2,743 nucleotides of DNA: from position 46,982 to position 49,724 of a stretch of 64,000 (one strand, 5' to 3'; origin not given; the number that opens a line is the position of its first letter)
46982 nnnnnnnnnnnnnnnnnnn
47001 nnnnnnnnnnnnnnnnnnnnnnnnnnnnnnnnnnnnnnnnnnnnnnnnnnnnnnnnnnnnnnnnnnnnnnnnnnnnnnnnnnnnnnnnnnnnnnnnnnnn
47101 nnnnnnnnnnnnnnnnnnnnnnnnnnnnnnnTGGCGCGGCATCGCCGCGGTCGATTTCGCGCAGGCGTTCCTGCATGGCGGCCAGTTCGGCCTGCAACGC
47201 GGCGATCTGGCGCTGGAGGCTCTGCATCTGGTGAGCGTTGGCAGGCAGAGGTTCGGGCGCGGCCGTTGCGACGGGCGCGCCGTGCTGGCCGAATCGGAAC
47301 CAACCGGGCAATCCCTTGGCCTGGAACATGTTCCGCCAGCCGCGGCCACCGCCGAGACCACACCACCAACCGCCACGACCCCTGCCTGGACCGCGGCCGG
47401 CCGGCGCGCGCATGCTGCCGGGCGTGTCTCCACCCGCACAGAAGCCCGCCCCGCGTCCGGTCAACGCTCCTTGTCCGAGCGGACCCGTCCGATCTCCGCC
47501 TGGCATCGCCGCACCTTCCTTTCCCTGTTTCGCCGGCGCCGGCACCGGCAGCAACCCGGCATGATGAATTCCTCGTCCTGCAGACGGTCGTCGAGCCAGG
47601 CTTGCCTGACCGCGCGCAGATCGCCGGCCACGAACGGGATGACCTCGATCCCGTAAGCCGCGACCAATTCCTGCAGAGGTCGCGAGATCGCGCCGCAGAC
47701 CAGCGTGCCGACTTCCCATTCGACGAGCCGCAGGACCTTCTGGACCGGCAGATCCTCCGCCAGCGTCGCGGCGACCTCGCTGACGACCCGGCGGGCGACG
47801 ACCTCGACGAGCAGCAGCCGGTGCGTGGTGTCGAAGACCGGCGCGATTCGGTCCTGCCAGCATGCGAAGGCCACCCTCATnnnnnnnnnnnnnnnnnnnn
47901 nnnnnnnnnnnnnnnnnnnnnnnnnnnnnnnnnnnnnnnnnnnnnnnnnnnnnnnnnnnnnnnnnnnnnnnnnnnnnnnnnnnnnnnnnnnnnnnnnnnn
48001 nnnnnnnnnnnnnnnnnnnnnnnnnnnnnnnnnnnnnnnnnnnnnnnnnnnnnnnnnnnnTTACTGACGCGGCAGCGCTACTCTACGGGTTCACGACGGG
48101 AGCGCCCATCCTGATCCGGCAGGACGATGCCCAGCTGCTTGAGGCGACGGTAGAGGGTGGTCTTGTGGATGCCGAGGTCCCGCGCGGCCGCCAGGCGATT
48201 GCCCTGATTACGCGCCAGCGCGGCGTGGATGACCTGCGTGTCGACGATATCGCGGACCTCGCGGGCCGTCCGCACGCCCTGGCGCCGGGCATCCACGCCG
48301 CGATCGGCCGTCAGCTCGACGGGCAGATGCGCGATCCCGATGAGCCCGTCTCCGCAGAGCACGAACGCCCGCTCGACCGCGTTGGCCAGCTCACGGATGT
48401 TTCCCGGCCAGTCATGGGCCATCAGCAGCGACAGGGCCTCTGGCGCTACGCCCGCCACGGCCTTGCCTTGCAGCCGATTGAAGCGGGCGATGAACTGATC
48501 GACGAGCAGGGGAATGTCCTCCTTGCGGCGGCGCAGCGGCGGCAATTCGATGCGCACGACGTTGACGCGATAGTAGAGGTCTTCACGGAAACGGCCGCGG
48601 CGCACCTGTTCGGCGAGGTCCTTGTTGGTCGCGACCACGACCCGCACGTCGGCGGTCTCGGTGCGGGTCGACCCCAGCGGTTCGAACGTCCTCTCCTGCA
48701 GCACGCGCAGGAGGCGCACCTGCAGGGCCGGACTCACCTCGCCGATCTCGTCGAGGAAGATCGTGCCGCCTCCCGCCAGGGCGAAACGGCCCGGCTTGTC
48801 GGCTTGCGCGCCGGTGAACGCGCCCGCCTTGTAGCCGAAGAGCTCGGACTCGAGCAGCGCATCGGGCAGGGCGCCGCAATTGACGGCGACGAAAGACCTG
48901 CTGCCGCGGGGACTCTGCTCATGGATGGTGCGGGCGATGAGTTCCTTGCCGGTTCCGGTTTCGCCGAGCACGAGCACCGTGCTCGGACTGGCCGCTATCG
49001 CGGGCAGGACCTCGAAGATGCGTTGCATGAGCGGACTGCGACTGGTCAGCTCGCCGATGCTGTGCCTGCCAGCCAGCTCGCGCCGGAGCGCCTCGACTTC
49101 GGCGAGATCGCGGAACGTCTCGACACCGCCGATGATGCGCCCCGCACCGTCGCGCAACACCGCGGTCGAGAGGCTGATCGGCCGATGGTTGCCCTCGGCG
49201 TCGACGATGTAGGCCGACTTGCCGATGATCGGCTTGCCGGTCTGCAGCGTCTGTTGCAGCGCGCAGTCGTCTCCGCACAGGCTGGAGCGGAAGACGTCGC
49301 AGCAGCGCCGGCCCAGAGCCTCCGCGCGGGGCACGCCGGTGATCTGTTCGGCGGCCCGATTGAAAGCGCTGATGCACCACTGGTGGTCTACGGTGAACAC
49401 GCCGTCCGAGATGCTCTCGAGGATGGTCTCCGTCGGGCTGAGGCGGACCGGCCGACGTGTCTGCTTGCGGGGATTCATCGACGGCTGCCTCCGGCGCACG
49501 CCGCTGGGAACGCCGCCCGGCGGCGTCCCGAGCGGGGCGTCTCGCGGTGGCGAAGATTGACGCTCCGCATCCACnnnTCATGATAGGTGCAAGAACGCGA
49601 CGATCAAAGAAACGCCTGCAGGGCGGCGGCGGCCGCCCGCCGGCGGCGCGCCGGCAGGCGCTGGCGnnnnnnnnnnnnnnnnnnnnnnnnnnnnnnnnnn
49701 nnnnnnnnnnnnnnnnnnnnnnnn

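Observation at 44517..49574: Sigma-54-controlled cluster of three NifX-like proteins, two MinD-ferredoxin ATPases and a DUF5320-like protein, with a PAS-type enhancer-binding protein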

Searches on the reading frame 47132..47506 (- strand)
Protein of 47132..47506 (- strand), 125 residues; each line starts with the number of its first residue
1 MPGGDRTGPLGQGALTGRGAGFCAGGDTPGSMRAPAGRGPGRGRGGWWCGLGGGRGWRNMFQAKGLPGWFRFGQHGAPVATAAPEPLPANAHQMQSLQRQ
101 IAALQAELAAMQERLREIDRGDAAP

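Call 4: search_protein_families(library=pfam, proteins=[window:47132-47506:-], max_evalue=0.01)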
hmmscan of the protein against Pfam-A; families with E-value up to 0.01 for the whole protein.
seq(125 aa): 1 family
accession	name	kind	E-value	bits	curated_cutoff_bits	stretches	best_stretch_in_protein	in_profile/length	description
PF17253.7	DUF5320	-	8.1e-23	81.9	27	1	1-118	1-99/99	Family of unknown function (DUF5320)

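Call 61: find_homologous_proteins(query=window:47132-47506:-, max_evalue=0.00001)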
Query seq(125 aa) (125 aa): 2022 proteins with E <= 0.00001 among 2865 candidates; the best 120 are listed.
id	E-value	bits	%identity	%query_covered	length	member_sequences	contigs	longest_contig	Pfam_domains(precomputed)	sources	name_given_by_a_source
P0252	5.0e-55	203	100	75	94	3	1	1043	PF17253.8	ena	-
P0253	1.1e-29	121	51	95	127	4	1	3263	PF17253.8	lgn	-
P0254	3.1e-28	117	53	95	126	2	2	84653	PF17253.8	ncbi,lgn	-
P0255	9.6e-28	115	46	96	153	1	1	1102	PF17253.8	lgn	-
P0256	2.1e-27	114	46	96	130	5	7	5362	PF17253.8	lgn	-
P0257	2.5e-27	114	42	99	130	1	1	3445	PF17253.8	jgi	jgi:hypothetical protein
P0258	2.9e-27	113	53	95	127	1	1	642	PF17253.8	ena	-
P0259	8.0e-27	112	52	97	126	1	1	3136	PF17253.8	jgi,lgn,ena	-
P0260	8.7e-27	112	47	99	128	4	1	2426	PF17253.8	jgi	jgi:hypothetical protein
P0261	9.9e-27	112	46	97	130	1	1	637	PF17253.8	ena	-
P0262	1.9e-26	111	50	99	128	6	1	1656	PF17253.8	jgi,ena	-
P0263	7.7e-26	109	52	98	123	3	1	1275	PF17253.8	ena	-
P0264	1.2e-25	108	51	95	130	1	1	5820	PF17253.8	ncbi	ncbi:MAG: DUF5320 domain-containing protein [Isosphaeraceae bacterium]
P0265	1.4e-25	108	52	99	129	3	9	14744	PF17253.8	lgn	-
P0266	1.4e-25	108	48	98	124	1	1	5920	PF17253.8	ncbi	-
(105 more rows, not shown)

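Call 69: search_protein_families(library=ncbifam, proteins=[window:47132-47506:-], max_evalue=0.00001)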
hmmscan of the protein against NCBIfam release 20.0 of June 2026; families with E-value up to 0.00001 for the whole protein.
seq(125 aa): 0 families

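Call 82: predict_structure(alignment_id=A3)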
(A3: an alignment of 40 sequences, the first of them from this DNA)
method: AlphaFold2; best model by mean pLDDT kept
length: 125 residues; sequences in the alignment: 40
mean_pLDDT: 58.1   pTM: 0.26
mean pLDDT of the five models: 58.1, 57.3, 56.7, 56.5, 55.4
residues with pLDDT >= 90: 13; 70-90: 16; 50-70: 47; < 50: 49
segments of 3 or more residues with pLDDT < 50: 3-6, 13-15, 24-39, 45-53, 74-81
pLDDT, mean of each block of 10 residues (from residue 1): 47 47 44 43 43 52 56 49 57 81 93 87 57
secondary structure, 60 per line:
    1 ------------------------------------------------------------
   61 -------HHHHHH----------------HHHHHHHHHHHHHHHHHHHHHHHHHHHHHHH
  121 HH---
elements in order: H68-73 H90-122

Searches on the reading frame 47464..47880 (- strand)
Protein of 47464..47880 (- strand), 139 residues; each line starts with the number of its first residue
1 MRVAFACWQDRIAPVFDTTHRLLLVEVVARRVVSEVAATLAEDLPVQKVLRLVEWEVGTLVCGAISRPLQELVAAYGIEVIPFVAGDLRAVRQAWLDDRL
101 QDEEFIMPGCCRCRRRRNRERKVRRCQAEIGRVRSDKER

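Call 4: search_protein_families(library=pfam, proteins=[window:47464-47880:-], max_evalue=0.01)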
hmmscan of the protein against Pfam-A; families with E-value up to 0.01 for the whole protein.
seq(139 aa): 1 family
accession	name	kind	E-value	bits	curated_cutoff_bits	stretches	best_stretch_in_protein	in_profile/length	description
PF02579.22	Nitro_FeMo-Co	-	3.9e-05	24.3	26.3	1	10-96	3-93/94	Dinitrogenase iron-molybdenum cofactor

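Call 30: search_solved_structures(query=window:47464-47880:-, max_evalue=10, show_alignments=1)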
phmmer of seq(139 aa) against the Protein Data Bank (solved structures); distinct sequences matched with E-value up to 10: 3.
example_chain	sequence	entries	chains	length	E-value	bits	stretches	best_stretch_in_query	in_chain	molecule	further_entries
8g6c_A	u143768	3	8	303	0.055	16.8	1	36-93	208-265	GTP cyclohydrolase FolE2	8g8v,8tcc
7lu4_A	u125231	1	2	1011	0.56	13.6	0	35-89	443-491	Multifunctional fusion protein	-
8jov_G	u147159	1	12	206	0.99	12.8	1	54-104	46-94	gp81 of phage GP4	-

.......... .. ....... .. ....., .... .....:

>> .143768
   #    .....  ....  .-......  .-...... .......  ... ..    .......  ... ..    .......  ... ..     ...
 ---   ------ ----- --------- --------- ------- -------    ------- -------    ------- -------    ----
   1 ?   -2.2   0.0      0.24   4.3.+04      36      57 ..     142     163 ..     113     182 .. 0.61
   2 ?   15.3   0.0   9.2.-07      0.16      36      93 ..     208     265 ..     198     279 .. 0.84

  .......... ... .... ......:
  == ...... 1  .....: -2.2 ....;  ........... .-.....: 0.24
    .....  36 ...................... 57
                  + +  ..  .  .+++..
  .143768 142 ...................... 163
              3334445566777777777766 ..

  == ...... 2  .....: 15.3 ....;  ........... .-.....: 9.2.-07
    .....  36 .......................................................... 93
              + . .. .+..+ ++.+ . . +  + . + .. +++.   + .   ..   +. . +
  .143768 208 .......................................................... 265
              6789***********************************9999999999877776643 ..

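Call 59: search_solved_structures(query=A1, max_evalue=1, show_alignments=1)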
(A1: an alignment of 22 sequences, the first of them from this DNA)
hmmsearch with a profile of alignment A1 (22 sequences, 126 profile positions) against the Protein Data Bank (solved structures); distinct sequences matched with E-value up to 1: 10.
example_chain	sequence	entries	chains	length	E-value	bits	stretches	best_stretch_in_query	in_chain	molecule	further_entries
1t3v_A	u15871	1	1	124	2.9e-07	33.5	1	1-106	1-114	conserved hypothetical protein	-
1o13_A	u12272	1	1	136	4e-07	33.1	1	1-106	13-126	probable NifB protein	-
1rdu_A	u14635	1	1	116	6.5e-07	32.4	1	10-102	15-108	conserved hypothetical protein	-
2yx6_A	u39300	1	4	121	8.6e-07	32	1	1-101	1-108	Hypothetical protein PH0822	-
2qtd_A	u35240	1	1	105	4.9e-05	26.3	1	1-98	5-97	Uncharacterized protein MJ0327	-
2kla_A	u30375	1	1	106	5e-05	26.3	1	1-98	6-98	Uncharacterized protein MJ0327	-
8x89_A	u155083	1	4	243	0.016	18.2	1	50-94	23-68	3-oxoacyl-[acyl-carrier-protein] reductase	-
1eo1_A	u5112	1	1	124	0.017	18.1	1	1-115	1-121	HYPOTHETICAL PROTEIN MTH1175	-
2wfb_A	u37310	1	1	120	0.19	14.8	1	11-98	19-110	PUTATIVE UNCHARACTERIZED PROTEIN ORP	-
3mgl_A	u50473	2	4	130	0.76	12.8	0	45-81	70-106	Sulfate permease family protein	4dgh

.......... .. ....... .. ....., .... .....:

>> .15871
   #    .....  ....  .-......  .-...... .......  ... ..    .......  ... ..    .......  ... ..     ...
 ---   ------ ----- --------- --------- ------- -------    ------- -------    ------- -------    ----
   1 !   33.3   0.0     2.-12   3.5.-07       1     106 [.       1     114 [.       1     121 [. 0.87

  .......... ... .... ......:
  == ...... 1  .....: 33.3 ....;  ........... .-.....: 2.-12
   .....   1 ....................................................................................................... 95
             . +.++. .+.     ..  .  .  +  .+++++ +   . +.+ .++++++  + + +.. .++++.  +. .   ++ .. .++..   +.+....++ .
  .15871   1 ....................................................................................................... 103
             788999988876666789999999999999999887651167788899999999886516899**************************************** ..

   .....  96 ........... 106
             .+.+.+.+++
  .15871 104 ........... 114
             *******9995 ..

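Call 60: search_protein_families(library=pfam, alignment_id=A1, max_evalue=0.01)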
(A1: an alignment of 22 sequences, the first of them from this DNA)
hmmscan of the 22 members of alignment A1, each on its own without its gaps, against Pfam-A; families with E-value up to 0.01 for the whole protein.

A. member 1, seq(139 aa): 1 family
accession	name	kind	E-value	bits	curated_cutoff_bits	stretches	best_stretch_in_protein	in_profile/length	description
PF02579.22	Nitro_FeMo-Co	-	3.9e-05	24.3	26.3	1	10-96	3-93/94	Dinitrogenase iron-molybdenum cofactor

B. families by the number of members that match (of 22 scanned): 2 families
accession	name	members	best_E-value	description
PF02579.22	Nitro_FeMo-Co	22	5.5e-11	Dinitrogenase iron-molybdenum cofactor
PF13692.12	Glyco_trans_1_4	1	0.0067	Glycosyl transferases group 1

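Call 69: search_protein_families(library=ncbifam, proteins=[window:47464-47880:-], max_evalue=0.00001)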
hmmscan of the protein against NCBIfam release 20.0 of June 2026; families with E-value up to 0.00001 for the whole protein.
seq(139 aa): 0 families

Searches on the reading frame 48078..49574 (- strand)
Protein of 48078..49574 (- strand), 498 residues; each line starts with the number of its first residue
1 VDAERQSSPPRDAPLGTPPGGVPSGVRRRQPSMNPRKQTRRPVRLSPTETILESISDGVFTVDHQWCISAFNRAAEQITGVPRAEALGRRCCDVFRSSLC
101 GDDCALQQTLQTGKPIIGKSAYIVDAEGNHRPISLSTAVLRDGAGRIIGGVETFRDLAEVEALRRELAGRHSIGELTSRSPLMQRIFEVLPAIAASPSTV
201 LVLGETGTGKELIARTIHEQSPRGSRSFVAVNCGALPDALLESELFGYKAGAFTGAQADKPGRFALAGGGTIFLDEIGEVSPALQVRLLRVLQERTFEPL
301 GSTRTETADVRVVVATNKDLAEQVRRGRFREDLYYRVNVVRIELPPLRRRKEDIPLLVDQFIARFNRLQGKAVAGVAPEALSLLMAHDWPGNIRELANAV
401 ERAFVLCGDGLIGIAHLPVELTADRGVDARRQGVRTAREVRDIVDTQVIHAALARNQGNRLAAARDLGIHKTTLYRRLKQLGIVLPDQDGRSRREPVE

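Call 4: search_protein_families(library=pfam, proteins=[window:48078-49574:-], max_evalue=0.01)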
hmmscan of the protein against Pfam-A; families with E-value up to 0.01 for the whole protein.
window:48078-49574:- (498 aa): 16 families
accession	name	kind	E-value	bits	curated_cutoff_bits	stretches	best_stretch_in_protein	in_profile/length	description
PF00158.32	Sigma54_activat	-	7.3e-68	227.9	20.2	1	177-343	2-168/168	Sigma-54 interaction domain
PF25601.1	AAA_lid_14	-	7.8e-27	93.4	27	1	348-426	1-79/87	AAA+ ATPase lid domain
PF14532.12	Sigma54_activ_2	-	6.2e-21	75.5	25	1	179-347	3-138/138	Sigma-54 interaction domain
PF08448.16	PAS_4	-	1.2e-11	45.2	23.1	1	52-161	1-109/110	PAS fold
PF00989.32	PAS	-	1.9e-10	41.2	22.6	1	49-156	4-112/113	PAS fold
PF02954.25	HTH_8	-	3.8e-10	39.8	22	1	444-481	5-42/42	Bacterial regulatory protein, Fis family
PF13426.13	PAS_9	-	2.3e-09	37.9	27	1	56-158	1-102/103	PAS domain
PF07728.20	AAA_5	-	2.2e-07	31.4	22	1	200-318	2-123/139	AAA domain (dynein-related subfamily)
PF13556.12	HTH_30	-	1.8e-05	24.9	27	1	452-481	7-36/59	PucR C-terminal helix-turn-helix domain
PF00004.35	AAA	-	9.2e-05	23.3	21.2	1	200-334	1-128/131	ATPase family associated with various cellular activities (AAA)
PF13188.13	PAS_8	-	0.00026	21.2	21.8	1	49-97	4-52/65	PAS domain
PF01078.27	Mg_chelatase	-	0.00041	20.2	20.3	0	254-289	92-127/207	Magnesium chelatase, subunit ChlI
PF13191.12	AAA_16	-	0.0011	19.9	32.6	1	176-252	2-85/167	AAA ATPase domain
PF20030.5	bpMoxR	-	0.0014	18.1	27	0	265-323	94-150/205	MoxR domain in the MoxR-vWA-beta-propeller ternary systems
PF18024.7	HTH_50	-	0.0019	18.3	27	1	438-484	5-50/50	Helix-turn-helix domain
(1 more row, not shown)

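Call 69: search_protein_families(library=ncbifam, proteins=[window:48078-49478:-], max_evalue=0.00001)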
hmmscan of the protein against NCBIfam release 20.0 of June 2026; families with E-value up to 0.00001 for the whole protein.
window:48078-49478:- (466 aa): 29 families (the best 25 are shown)
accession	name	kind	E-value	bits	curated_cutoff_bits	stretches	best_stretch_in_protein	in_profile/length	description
TIGR01817.1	nifA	equivalog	4.3e-105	352.5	528.85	1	143-390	197-443/534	nif-specific transcriptional activator NifA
NF041552.1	TF_PrdR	equivalog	1.4e-104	350.6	795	1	16-448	136-575/577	sigma-54 dependent transcriptional regulator PrdR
NF008469.0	PRK11361.1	equivalog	7e-102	341.5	714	1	126-451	127-456/461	acetoacetate metabolism transcriptional regulator AtoC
TIGR02915.1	PEP_resp_reg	equivalog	1.1e-95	321.2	502.6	1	129-451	123-444/445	PEP-CTERM-box response regulator transcription factor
NF007689.0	PRK10365.1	equivalog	4e-95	319.2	760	1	144-446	141-439/441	sigma-54-dependent response regulator transcription factor ZraR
NF038308.1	RNA_repair_RtcR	equivalog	3e-94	316.8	650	1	125-419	163-467/530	RNA repair transcriptional activator RtcR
NF003451.0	PRK05022.1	equivalog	3.1e-92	309.9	476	1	139-451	187-510/512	nitric oxide reductase transcriptional regulator NorR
TIGR02329.1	propionate_PrpR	equivalog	1.1e-91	308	499.2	1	126-447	196-525/526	propionate catabolism operon regulatory protein PrpR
TIGR01818.1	ntrC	equivalog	3.1e-89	299.9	558.6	1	139-393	131-385/463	nitrogen regulation protein NR(I)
NF041906.1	V4R_TF_MobR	exception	8.5e-86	288.6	999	1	148-448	238-543/544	phenol degradation transcriptional regulator MobR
NF011958.0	PRK15429.1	equivalog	4.2e-85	286.8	830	1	140-452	377-687/692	formate hydrogenlyase transcriptional activator FlhA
NF011953.0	PRK15424.1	equivalog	2.2e-83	280.7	703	1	129-448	206-533/538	propionate catabolism operon regulatory protein PrpR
NF011695.0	PRK15115.1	equivalog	3.6e-83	279.8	763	1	143-447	136-434/445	two-component system response regulator GlrR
NF050807.1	TransRegFlbDCaul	equivalog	6.2e-83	279.1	750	1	143-448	119-437/454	sigma-54-dependent transcriptional regulator FlbD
NF041946.1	LuxO_transreg_Vib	equivalog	2.5e-76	257.3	800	1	145-448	136-459/463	quorum-sensing sigma-54 dependent transcriptional regulator LuxO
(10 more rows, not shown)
